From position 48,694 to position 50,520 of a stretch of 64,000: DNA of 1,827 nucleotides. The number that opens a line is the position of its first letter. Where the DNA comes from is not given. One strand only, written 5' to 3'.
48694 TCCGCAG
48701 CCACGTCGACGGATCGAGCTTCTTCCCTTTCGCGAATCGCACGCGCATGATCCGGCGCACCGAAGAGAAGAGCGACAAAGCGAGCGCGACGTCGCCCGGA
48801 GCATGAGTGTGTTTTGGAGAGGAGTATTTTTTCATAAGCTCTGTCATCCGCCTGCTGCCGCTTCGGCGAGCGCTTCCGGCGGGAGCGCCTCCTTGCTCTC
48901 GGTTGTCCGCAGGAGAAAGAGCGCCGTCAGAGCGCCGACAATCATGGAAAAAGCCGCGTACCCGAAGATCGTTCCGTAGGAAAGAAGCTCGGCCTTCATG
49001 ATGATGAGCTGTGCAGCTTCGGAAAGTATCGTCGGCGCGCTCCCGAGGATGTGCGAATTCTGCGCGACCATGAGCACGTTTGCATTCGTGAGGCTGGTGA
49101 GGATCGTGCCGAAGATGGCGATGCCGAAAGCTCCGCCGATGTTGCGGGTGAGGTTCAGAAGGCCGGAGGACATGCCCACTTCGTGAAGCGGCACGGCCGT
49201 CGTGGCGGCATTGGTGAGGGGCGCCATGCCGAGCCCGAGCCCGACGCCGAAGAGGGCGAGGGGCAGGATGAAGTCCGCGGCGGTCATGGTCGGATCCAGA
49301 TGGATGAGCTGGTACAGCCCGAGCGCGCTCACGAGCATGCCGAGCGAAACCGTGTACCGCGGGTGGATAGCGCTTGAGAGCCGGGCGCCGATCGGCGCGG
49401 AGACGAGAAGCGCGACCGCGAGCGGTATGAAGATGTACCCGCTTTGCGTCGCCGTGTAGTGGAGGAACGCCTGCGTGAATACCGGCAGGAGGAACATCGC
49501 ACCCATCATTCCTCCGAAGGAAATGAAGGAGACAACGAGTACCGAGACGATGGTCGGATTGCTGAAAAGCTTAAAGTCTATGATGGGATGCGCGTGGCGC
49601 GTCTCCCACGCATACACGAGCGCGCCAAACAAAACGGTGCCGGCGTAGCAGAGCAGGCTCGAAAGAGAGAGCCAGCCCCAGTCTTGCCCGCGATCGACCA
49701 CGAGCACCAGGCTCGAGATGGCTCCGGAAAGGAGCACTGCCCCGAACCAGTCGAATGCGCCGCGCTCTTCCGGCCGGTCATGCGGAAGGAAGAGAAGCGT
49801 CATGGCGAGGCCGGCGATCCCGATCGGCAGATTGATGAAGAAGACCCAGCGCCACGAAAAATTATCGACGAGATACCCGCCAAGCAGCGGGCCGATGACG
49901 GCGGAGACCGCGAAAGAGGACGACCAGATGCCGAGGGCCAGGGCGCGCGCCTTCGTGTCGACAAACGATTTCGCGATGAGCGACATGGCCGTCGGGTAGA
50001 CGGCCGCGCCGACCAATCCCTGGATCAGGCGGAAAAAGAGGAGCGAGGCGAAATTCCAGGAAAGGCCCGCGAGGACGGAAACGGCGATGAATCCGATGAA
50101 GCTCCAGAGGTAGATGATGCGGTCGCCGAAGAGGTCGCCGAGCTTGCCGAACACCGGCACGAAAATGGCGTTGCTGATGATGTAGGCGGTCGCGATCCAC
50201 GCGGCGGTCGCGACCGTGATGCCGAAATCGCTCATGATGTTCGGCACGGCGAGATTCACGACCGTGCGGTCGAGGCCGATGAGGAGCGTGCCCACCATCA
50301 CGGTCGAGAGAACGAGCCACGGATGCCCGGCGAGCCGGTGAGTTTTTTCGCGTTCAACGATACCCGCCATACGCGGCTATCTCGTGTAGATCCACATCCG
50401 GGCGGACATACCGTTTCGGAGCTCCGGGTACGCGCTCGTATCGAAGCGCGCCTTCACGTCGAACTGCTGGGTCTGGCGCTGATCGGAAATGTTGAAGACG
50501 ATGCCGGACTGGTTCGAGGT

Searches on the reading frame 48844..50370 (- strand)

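Call 56: search_protein_families(library=pfam, proteins=[window:48844-50370:-], max_evalue=0.0001)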
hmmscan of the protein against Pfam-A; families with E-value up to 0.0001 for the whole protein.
window:48844-50370:- (508 aa): 1 family
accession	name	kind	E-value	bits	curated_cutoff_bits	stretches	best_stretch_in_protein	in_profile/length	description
PF07690.21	MFS_1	-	4.3e-60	203.9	33.4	1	25-416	2-346/347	Major Facilitator Superfamily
